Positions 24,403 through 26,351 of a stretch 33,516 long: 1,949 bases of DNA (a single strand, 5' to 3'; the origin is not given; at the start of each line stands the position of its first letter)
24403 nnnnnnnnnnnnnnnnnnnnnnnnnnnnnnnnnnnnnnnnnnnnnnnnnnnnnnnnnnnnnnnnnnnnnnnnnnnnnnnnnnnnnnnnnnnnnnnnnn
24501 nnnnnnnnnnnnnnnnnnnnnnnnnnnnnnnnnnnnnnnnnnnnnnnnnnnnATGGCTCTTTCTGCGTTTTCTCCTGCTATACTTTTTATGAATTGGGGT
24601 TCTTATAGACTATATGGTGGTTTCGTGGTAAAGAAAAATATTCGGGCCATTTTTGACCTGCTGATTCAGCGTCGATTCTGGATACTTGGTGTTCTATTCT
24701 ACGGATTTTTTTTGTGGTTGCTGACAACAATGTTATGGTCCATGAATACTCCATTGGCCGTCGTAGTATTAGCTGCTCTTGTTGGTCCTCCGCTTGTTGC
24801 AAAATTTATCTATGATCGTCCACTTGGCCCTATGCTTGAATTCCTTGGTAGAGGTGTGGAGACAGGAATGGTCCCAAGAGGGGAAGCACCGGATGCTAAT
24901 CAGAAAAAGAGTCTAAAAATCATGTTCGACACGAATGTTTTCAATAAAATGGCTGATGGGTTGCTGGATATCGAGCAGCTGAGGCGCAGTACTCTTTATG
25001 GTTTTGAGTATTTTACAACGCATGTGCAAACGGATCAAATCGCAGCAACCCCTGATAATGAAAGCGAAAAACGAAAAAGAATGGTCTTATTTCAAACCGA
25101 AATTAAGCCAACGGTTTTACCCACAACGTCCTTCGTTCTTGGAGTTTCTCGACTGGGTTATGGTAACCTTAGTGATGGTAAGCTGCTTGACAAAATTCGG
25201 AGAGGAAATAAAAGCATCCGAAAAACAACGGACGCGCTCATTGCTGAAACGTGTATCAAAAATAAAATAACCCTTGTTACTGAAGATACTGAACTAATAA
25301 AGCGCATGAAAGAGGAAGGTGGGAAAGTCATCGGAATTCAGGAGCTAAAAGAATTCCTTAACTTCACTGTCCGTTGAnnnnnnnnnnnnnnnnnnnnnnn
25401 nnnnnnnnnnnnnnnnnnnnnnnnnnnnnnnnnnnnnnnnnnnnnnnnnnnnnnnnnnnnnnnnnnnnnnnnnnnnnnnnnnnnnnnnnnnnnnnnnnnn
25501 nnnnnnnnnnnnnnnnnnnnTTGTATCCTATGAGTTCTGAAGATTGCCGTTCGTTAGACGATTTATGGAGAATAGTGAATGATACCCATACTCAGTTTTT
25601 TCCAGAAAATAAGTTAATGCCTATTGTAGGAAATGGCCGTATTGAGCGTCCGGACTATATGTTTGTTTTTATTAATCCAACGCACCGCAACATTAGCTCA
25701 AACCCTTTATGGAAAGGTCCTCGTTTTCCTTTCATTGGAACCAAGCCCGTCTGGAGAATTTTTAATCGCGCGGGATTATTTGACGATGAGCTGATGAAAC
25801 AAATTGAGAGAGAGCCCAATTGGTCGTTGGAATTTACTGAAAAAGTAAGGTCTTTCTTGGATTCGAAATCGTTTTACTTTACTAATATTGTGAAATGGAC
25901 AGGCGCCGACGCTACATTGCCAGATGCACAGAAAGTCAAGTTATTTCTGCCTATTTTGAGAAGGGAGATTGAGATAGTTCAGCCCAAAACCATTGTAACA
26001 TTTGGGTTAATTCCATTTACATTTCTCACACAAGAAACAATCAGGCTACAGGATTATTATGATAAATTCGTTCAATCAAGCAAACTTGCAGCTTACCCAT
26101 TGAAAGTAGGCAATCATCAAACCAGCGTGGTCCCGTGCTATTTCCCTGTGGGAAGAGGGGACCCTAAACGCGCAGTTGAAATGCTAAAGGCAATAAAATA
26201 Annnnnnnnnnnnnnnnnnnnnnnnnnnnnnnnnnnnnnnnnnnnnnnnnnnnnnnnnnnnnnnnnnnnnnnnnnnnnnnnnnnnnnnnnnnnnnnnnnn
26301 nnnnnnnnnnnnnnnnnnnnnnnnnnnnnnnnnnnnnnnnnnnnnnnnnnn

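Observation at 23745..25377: Membrane-tethered PIN-like nuclease beside a 249-aa orphan at the distal end of element A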

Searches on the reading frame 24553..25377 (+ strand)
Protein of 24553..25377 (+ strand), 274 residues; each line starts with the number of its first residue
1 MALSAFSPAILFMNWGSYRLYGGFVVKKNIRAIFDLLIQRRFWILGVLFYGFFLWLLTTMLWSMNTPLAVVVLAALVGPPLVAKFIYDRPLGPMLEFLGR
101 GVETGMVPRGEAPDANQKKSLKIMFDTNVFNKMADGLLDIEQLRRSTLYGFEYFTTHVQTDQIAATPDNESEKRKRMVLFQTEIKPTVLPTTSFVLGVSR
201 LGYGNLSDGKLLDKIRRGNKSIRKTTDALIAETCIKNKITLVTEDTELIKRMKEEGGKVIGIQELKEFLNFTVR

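Call 3: search_protein_families(library=pfam, proteins=[window:24553-25377:+], max_evalue=0.1)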
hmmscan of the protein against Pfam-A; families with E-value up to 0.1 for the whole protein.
window:24553-25377:+ (274 aa): 1 family
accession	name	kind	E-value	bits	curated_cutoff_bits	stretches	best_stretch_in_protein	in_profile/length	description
PF01850.27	PIN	-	0.00014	22.9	23.6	1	214-251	82-116/120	PIN domain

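Call 4: search_protein_families(library=padloc, proteins=[window:24553-25377:+], max_evalue=0.1)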
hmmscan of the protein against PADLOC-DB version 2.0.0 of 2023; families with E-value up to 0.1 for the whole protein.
window:24553-25377:+ (274 aa): 0 families

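Call 10: find_homologous_proteins(query=window:24553-25377:+)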
Query window:24553-25377:+ (274 aa): 8 proteins with E <= 0.001 among 1346 candidates.
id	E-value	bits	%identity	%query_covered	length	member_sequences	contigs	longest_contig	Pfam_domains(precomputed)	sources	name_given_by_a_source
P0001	6.7e-178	608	100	100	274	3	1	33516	-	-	-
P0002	7.8e-21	93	40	52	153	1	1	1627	PF01850.28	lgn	-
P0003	4.9e-19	87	40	53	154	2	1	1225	PF01850.28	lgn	-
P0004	5.9e-19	87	40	53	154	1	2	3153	-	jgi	jgi:predicted nucleic acid-binding protein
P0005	5.9e-17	80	38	52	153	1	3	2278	PF01850.28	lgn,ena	-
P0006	4.4e-16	77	36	53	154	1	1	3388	-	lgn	-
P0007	1.5e-13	69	33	53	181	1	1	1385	-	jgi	jgi:predicted nucleic acid-binding protein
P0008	2.1e-13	69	33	54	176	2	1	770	-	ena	-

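Call 23: find_encoding_contigs(protein=P0006, flank=3000, max_places=3)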
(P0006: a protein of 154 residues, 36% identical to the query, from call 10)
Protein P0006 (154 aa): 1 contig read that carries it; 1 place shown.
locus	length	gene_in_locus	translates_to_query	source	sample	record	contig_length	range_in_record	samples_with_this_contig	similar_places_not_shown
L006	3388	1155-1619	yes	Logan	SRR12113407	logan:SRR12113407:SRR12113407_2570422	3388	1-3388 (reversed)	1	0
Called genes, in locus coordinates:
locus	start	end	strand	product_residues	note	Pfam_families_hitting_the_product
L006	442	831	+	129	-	PF05168:HEPN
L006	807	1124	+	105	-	PF01909:NTP_transf_2, PF18765:Polbeta (weak)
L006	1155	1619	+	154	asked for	-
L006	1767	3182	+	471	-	PF13620:CarboxypepD_reg, PF13715:CarbopepD_reg_2 (weak), PF17210:SdrD_B (weak), PF22904:NOMO1-like_2nd (weak), PF07603:Lcl_C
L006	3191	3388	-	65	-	?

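Call 24: find_encoding_contigs(protein=P0004, flank=3000, max_places=3)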
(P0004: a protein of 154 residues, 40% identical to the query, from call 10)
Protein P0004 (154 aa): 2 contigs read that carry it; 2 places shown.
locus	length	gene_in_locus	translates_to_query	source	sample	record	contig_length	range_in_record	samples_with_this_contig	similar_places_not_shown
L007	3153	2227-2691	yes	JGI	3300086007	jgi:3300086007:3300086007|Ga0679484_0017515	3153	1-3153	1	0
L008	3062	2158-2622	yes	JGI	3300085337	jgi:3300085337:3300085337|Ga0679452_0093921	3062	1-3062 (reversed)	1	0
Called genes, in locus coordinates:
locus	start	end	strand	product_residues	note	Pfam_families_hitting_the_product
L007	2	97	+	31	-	?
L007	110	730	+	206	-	PF13532:2OG-FeII_Oxy_2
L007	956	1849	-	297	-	PF00294:PfkB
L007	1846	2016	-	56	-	-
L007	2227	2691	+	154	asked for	-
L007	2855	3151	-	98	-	?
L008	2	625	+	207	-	?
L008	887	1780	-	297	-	PF00294:PfkB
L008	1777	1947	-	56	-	-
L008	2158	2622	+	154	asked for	-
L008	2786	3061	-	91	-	?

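Call 27: search_protein_families(library=pfam, proteins=[P0002, P0007], max_evalue=0.1)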
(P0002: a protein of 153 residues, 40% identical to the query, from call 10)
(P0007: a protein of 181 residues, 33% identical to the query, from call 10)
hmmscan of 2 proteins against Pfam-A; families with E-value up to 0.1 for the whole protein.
P0002 (153 aa): 3 families
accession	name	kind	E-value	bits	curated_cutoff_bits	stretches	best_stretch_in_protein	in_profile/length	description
PF01850.27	PIN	-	1.6e-06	29.2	23.6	1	93-135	77-119/120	PIN domain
PF18480.7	DUF5615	-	0.0004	20.6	23.8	1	100-133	28-61/110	Domain of unknown function (DUF5615)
PF25605.1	Phage_80a_gp11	-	0.017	15.8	27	0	78-137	18-72/76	Phage 80a gp11 protein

P0007 (181 aa): 2 families
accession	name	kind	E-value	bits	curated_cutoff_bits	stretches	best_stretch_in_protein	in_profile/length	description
PF01850.27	PIN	-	0.00012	23.1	23.6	1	122-163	78-119/120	PIN domain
PF18480.7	DUF5615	-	0.0077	16.5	23.8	1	130-166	30-66/110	Domain of unknown function (DUF5615)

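Call 29: search_protein_representatives(protein=window:24553-25377:+)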
Query: 274 residues. Proteins with E-value up to 0.001 (for the whole library): 769; up to 1e-10: 220; up to 1e-30: 5. The best 150 are listed.
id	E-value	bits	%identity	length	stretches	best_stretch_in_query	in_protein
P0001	2.1e-178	607.7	100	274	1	1-274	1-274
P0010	1.7e-32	129.4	45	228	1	118-269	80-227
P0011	5.6e-32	127.7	45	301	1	120-264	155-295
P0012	5.7e-31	124.4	41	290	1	92-267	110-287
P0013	5.8e-31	124.4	42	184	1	118-269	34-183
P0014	8.2e-30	120.6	38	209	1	122-271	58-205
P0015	1.2e-27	113.5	42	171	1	116-268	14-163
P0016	4.6e-27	111.6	40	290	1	121-265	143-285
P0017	1.0e-26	110.5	42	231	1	122-267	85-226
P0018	2.0e-26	109.5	38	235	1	117-269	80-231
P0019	4.3e-26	108.4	39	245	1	95-269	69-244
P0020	1.1e-25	107.1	49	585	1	121-265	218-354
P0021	1.6e-25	106.6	40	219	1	117-266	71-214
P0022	1.7e-25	106.4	45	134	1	136-268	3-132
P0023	2.4e-25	106.0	41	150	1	122-263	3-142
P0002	2.5e-21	92.8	45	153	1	123-265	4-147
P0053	5.1e-19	85.2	33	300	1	118-265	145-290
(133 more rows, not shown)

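Call 32: find_homologous_proteins(query=A2, max_evalue=0.00001)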
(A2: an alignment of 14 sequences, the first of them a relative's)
Query A2 (14 sequences) (274 aa, profile of the alignment): 14 proteins with E <= 0.00001 among 8000 candidates.
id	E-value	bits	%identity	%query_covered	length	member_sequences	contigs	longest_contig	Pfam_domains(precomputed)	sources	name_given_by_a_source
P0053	1.1e-98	348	27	83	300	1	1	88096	-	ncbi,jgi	-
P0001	4.7e-70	254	100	100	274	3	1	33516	-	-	-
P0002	1.6e-34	138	40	52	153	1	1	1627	PF01850.28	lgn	-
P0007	3.1e-34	137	33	53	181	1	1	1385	-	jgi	jgi:predicted nucleic acid-binding protein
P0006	1.4e-32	131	36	53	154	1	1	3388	-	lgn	-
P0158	1.8e-32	131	39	51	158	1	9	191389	-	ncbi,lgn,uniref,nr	ncbi:hypothetical protein [Pandoraea sp.]|uniref:hypothetical protein n=1 Tax=Pandoraea sp. TaxID=18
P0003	5.1e-32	129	40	53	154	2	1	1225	PF01850.28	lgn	-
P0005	5.4e-32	129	38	52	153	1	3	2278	PF01850.28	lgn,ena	-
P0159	5.8e-32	129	34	55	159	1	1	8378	PF01850.28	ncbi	-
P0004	6.8e-32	129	40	53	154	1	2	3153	-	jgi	jgi:predicted nucleic acid-binding protein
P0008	3.0e-31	127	33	54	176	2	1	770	-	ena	-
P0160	8.3e-21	93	38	49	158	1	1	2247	PF01850.28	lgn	-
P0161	1.5e-16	79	31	52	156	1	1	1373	-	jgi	jgi:predicted nucleic acid-binding protein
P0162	9.5e-8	50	26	56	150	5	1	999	-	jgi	jgi:hypothetical protein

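Call 34: find_encoding_contigs(protein=P0053, flank=6000, max_places=3)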
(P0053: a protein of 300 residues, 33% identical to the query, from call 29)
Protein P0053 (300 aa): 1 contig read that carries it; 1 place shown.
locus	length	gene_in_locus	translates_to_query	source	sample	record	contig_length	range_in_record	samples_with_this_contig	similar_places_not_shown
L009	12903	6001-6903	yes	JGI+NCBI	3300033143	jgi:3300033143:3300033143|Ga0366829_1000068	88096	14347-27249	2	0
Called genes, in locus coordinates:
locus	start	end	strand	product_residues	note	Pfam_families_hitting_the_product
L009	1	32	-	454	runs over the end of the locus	-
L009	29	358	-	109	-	PF04956:TrbC, PF18895:T4SS_pilin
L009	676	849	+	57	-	-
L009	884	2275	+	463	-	PF00589:Phage_integrase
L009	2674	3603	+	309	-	-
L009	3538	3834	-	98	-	-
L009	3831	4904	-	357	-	-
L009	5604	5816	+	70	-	-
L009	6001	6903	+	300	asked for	-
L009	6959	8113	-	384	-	-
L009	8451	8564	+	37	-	-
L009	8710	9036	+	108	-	PF14394:DUF4423 (weak), PF14947:HTH_45 (faint), PF25212:HVO_A0114 (faint)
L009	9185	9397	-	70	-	-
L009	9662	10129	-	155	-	PF27226:AF_1845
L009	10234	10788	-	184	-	PF24034:DUF7343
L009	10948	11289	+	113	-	-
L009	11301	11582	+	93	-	PF14358:DUF4405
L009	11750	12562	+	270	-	-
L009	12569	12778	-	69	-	-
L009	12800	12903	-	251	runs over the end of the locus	PF00009:GTP_EFTU (faint), PF00350:Dynamin_N (faint), PF03193:RsgA_GTPase, PF16897:MMR_HSR1_Xtn (weak), PF01926:MMR_HSR1, PF02421:FeoB_N (weak)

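Call 36: find_related_loci(query=A3, collection=genome_contigs, flank=4000)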
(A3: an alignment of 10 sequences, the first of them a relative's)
Query A3 (274 aa) in genome_contigs; peptide patterns used: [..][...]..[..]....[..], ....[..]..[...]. (x = any residue, [..] = any of these).
128 stretches matched a pattern; 78 encode a relative of the query (tblastn E <= 1e-3); 78 distinct loci.
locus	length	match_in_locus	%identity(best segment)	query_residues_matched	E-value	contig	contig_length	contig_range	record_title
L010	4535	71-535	43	114-270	5e-39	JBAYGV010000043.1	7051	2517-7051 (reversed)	MAG: Candidatus Micrarchaeia archaeon isolate SO_2016_GW1_133 scaffold20345_OW334_2016, whole genome shotgun sequence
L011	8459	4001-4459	44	111-270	1e-36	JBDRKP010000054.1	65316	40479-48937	MAG: archaeon isolate MEGAHIT-group-1.727 k141_5642218, whole genome shotgun sequence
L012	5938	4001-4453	43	115-270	2e-36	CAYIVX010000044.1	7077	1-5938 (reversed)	MAG TPA_asm: Candidatus Woesearchaeota archaeon isolate ERP119705_co5_617 genome assembly, contig: NODE_14204_length_707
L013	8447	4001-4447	46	117-269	5e-36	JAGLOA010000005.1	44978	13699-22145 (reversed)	MAG: Candidatus Pacearchaeota archaeon isolate RS_7_11 ROV157_7.bin.11.fa_5, whole genome shotgun sequence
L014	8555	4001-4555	40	85-269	1e-34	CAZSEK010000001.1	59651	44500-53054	MAG TPA_asm: uncultured Methanosarcinales archaeon isolate SRP256446_co1_197 genome assembly, contig: NODE_63_length_596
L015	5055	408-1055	35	38-269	1e-34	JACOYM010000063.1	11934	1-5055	MAG: Candidatus Pacearchaeota archaeon isolate NC_groundwater_179_Ag_S-0.1um_37_8 S4_GD2017_2_S1_scaffold_3603, whole ge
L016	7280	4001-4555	38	85-269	4e-34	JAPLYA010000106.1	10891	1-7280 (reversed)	MAG: Candidatus Pacearchaeota archaeon isolate LacPavin_0920_SED4_MAG_33_8 LacPavin_0920_SED4_scaffold_2760398, whole ge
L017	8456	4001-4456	41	111-269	6e-33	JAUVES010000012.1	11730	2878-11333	MAG: Candidatus Nanohaloarchaea archaeon isolate CSMAG_329 CSMAG_329_k141_2699945_length_11730_cov_10.7115, whole genome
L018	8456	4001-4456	41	111-269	2e-32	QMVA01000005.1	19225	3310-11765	MAG: Candidatus Nanohalarchaeota archaeon isolate B72_G9 B72_Guay9_scaffold_01845, whole genome shotgun sequence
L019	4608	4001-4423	42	121-269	3e-32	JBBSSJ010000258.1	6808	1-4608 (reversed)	MAG: Cytophagales bacterium isolate SVL1_sbin.60 SVL1_sbin.60_K_833503_L_6808_cov_16.3021, whole genome shotgun sequence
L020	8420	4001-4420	42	123-266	5e-32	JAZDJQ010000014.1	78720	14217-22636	MAG: Candidatus Iainarchaeum archaeon isolate MEGAHIT-group-0.495 k141_15729783, whole genome shotgun sequence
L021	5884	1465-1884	43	122-264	2e-31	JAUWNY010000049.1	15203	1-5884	MAG: Methanophagales archaeon isolate CSMAG_2436 CSMAG_2436_k141_521831_length_15203_cov_66.1280, whole genome shotgun s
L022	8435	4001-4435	42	117-266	3e-31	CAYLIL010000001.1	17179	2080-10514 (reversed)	MAG TPA_asm: uncultured Methanosarcinales archaeon isolate binchicken_co28_248 genome assembly, contig: NODE_2228_length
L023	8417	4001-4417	40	119-264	1e-30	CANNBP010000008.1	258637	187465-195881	uncultured Aquimarina sp. isolate 187-3Z.fasta genome assembly, contig: NODE_8, whole genome shotgun sequence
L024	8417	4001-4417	42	118-265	8e-30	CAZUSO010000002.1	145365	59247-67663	MAG TPA_asm: uncultured Taibaiella sp. isolate SRP344714_co1_409 genome assembly, contig: NODE_247_length_145365_cov_8.8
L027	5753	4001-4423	37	120-263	2e-28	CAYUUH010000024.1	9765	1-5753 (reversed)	MAG TPA_asm: uncultured Methanosarcinales archaeon isolate SRP319275_co4_86 genome assembly, contig: NODE_4533_length_97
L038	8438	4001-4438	34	122-269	2e-21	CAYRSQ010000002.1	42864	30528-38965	MAG TPA_asm: uncultured archaeon isolate SRP178699_co1_573 genome assembly, contig: NODE_833_length_42864_cov_5.348431,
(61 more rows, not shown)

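Call 47: search_protein_families(library=ncbifam, proteins=[window:24553-25377:+, P0002, P0158, L027:3590-4444:+], max_evalue=0.1)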
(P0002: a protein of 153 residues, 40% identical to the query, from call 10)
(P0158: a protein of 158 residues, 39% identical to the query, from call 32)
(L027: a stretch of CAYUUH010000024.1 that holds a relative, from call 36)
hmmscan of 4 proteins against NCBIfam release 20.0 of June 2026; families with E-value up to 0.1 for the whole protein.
window:24553-25377:+ (274 aa): 1 family
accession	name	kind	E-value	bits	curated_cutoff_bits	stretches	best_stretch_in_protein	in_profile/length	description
NF047959.1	TA_toxin_VapC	equivalog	1.1e-05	25.5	80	1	213-248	81-116/125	type II toxin-antitoxin system VapC family toxin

P0002 (153 aa): 4 families
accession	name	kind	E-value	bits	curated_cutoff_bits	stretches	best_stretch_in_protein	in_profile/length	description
NF047959.1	TA_toxin_VapC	equivalog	0.0011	19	80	1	106-136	92-122/125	type II toxin-antitoxin system VapC family toxin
TIGR00028.1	Mtu_PIN_fam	subfamily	0.0021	18.3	73.6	1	94-134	93-133/143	TA system VapC family ribonuclease toxin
NF045772.1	VirAssocBptA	equivalog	0.038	13.8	300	1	78-149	118-183/206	virulence-associated protein BptA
TIGR00305.1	TIGR00305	equivalog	0.064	13.5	29.15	0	102-132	83-114/115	putative toxin-antitoxin system toxin component, PIN family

P0158 (158 aa): 0 families

L027:3590-4444:+ (285 aa): 2 families
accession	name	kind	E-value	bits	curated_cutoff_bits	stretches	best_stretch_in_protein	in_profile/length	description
NF002717.0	PRK02561.1-1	exception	0.016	15.4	153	1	199-258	8-64/97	cytochrome b559 subunit beta, long form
NF006375.0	PRK08609.1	equivalog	0.023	13.3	426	1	119-184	313-381/571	DNA polymerase/3'-5' exonuclease PolX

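Call 68: search_protein_families(library=pfam, proteins=[L009:6959-8113:-, L027:4476-5099:-, L038:4508-5173:-, L038:2975-3565:-, L027:2369-3589:+], max_evalue=0.1)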
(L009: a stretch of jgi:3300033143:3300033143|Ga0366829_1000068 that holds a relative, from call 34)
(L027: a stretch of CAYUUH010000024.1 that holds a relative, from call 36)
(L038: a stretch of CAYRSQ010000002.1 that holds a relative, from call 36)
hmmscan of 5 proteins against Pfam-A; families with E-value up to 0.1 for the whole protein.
L009:6959-8113:- (384 aa): 16 families
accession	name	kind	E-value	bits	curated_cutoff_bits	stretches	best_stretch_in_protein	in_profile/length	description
PF19220.6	Rod_CreS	-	0.00077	19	100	1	21-117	11-107/359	Crescentin, rod domain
PF06008.19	Laminin_I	-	0.0014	18.9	34.6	1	30-123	12-105/259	Laminin Domain I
PF06818.20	Fez1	-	0.0017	19.3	34.4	1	29-117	16-104/199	Fez1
PF05557.18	MAD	-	0.0028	16.6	30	1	47-112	390-453/661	Mitotic checkpoint protein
PF07889.17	DUF1664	-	0.0091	16.5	34.6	1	20-81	56-117/124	Protein of unknown function (DUF1664)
PF25762.1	HAUS1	-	0.0096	16.2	40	1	28-118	105-195/236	HAUS augmin-like complex subunit 1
PF16471.10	JIP_LZII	-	0.011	16.3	30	1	24-67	27-70/71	JNK-interacting protein leucine zipper II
PF06160.17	EzrA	-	0.013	14.3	39.6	1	26-112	347-433/557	Septation ring formation regulator, EzrA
PF25541.1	TBCA_PH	-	0.02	15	27.8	1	22-75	56-109/139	PH domain-containing proteins, TBCA domain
PF10174.14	Cast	-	0.021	13.5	29.1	1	41-117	342-418/766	RIM-binding protein of the cytomatrix active zone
PF05911.16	FPP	-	0.028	13.1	40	1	23-114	692-783/871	Filament-like plant protein, long coiled-coil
PF12795.12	MscS_porin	-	0.031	14.3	34.4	1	20-110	89-173/238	Mechanosensitive ion channel porin domain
PF06009.19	Laminin_II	-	0.042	14.3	33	1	42-111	8-77/138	Laminin Domain II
PF00038.26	Filament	-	0.053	13.6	40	1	24-118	190-281/313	Intermediate filament protein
PF09787.14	Golgin_A5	-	0.066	13.2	31.7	1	23-115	54-147/305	Golgin subfamily A member 5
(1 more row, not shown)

L027:4476-5099:- (207 aa): 0 families

L038:4508-5173:- (221 aa): 0 families

L038:2975-3565:- (196 aa): 1 family
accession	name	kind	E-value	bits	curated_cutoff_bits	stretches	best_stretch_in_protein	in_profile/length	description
PF05866.16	RusA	-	9.3e-05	23.5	22.8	1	131-166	77-113/124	Endodeoxyribonuclease RusA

L027:2369-3589:+ (406 aa): 2 families
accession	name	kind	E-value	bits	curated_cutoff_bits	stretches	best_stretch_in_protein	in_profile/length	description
PF00149.33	Metallophos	-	1.6e-15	58.5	21.5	1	5-203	1-189/191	Calcineurin-like phosphoesterase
PF12850.12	Metallophos_2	-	3.9e-07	30.6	27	1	5-228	1-141/154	Calcineurin-like phosphoesterase superfamily domain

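Call 71: find_related_loci(query=A3, collection=viral_contigs, flank=5000)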
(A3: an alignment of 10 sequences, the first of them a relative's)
Query A3 (274 aa) in viral_contigs; peptide patterns used: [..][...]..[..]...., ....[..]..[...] (x = any residue, [..] = any of these).
63 stretches matched a pattern; 1 encode a relative of the query (tblastn E <= 1e-3); 1 distinct loci.
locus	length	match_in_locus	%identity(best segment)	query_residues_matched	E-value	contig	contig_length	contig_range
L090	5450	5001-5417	29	121-265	1e-14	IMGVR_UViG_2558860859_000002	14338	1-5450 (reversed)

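Call 80: search_protein_families(library=pfam, alignment_id=A7, max_evalue=0.00001)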
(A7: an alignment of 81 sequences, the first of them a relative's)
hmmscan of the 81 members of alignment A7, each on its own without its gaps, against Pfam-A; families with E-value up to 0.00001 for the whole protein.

A. member 1, L009:2674-3600:+ (309 aa): 0 families

B. families by the number of members that match (of 81 scanned): 49 families (the first 25 are shown)
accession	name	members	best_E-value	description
PF02384.22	N6_Mtase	5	1e-94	N-6 DNA Methylase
PF01420.25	Methylase_S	5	8.4e-55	Type I restriction modification DNA specificity domain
PF07669.17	Eco57I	4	9.6e-46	Eco57I restriction-modification methylase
PF20473.4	MmeI_Mtase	4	6.8e-18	MmeI, DNA-methyltransferase domain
PF13749.12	HATPase_c_4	3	4.2e-20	Putative ATP-dependent DNA helicase recG C-terminal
PF18765.7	Polbeta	3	4.4e-11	Polymerase beta, Nucleotidyltransferase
PF01909.29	NTP_transf_2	3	1.1e-10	Nucleotidyltransferase domain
PF01170.24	UPF0020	3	3e-09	RMKL-like, methyltransferase domain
PF04326.19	SLFN_AlbA_2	2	3.8e-19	Schlafen, AlbA_2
PF12950.13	TaqI_C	2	8.2e-15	TaqI-like C-terminal specificity domain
PF08463.15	EcoEI_R_C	2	4.9e-14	EcoEI R protein C-terminal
PF13412.12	HTH_24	2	4.9e-11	Winged helix-turn-helix DNA-binding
PF00266.25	Aminotran_5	1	1.6e-112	Aminotransferase class-V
PF21180.3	TOP6A-Spo11_Toprim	1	1.8e-62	Topoisomerase 6 subunit A/Spo11, Toprim domain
PF20603.3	Bact_hydrolase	1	3.3e-60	Bacterial hydrolase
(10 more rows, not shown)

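Call 81: search_protein_families(library=padloc, alignment_id=A7, max_evalue=0.00001)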
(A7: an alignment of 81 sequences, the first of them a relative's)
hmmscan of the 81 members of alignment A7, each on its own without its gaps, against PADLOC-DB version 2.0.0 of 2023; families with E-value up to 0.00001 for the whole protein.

A. member 1, L009:2674-3600:+ (309 aa): 0 families

B. families by the number of members that match (of 81 scanned): 289 families (the first 25 are shown)
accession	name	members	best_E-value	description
PDLC04134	mad2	6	2.8e-61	mads_2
PDLC03624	REase_MTase_IIG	6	6.2e-45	Type IIG restriction enzyme-methyltransferase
PDLC03025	MTase_I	5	1.8e-206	Type I methyltransferase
PDLC03021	MTase_I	5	8.9e-178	Type I methyltransferase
PDLC03068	Specificity_I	5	3.6e-117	Type I specificity subunit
PDLC03099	Specificity_I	5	1.1e-111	Type I specificity subunit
PDLC03179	Specificity_I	5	1.8e-79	Type I specificity subunit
PDLC03108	Specificity_I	5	8.1e-73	Type I specificity subunit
PDLC03107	Specificity_I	5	2.2e-72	Type I specificity subunit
PDLC03026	MTase_I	5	6.6e-72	Type I methyltransferase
PDLC03061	Specificity_I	5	2.2e-71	Type I specificity subunit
PDLC03134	Specificity_I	5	7.2e-70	Type I specificity subunit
PDLC03164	Specificity_I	5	2.5e-69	Type I specificity subunit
PDLC03098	Specificity_I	5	1.8e-67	Type I specificity subunit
PDLC03178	Specificity_I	5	4.8e-67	Type I specificity subunit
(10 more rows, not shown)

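Call 87: list_cluster_members(proteins=[P0001, P0009, P0017])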
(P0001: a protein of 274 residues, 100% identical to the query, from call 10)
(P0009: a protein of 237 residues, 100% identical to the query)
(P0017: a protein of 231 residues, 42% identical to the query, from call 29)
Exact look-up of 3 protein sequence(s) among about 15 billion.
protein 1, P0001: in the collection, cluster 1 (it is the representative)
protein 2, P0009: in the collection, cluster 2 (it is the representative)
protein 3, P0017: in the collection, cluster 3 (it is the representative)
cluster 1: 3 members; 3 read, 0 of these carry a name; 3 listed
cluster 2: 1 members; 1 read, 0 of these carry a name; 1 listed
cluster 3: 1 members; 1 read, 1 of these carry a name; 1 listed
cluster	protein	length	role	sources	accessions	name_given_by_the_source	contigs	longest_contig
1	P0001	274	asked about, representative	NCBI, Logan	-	-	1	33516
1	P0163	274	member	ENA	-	-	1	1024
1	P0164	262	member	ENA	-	-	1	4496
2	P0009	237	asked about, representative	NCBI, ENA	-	-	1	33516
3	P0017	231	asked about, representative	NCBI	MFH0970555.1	MAG: hypothetical protein V1776_03790 [Candidatus Diapherotrites archaeon]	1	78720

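Call 89: find_encoding_contigs(protein=P0164, flank=4000, max_places=3)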
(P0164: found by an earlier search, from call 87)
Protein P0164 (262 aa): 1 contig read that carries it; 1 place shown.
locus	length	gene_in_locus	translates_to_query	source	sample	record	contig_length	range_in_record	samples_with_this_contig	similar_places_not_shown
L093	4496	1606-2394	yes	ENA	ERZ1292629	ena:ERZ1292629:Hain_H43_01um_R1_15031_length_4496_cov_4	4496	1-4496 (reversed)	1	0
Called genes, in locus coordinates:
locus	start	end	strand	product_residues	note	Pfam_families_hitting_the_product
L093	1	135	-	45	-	?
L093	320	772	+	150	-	-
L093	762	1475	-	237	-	-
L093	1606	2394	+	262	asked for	-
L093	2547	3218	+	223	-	PF03167:UDG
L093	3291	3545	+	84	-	-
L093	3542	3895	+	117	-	-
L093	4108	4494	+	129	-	?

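Call 90: find_encoding_contigs(protein=P0163, flank=2000, max_places=3)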
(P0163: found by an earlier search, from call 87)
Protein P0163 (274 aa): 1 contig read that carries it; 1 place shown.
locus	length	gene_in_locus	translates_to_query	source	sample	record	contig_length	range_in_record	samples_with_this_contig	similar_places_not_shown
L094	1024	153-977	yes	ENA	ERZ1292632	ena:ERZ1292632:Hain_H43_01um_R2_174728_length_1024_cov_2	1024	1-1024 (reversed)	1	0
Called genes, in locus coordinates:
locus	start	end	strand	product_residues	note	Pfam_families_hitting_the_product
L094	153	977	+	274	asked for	-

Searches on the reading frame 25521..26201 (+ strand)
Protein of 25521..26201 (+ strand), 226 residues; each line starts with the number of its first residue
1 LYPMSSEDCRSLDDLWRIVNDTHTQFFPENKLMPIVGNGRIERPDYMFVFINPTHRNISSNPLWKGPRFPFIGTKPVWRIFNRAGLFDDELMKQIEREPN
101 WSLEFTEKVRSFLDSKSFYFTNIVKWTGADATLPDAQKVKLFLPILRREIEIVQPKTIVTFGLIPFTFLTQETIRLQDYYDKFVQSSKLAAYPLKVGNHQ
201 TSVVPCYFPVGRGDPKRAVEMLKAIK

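Call 3: search_protein_families(library=pfam, proteins=[window:25521-26201:+], max_evalue=0.1)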
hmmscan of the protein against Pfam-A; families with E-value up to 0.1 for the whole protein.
window:25521-26201:+ (226 aa): 1 family
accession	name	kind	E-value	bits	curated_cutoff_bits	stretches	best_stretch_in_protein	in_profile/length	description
PF03167.25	UDG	-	6.8e-08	33.1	24.3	1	44-210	8-119/141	Uracil DNA glycosylase superfamily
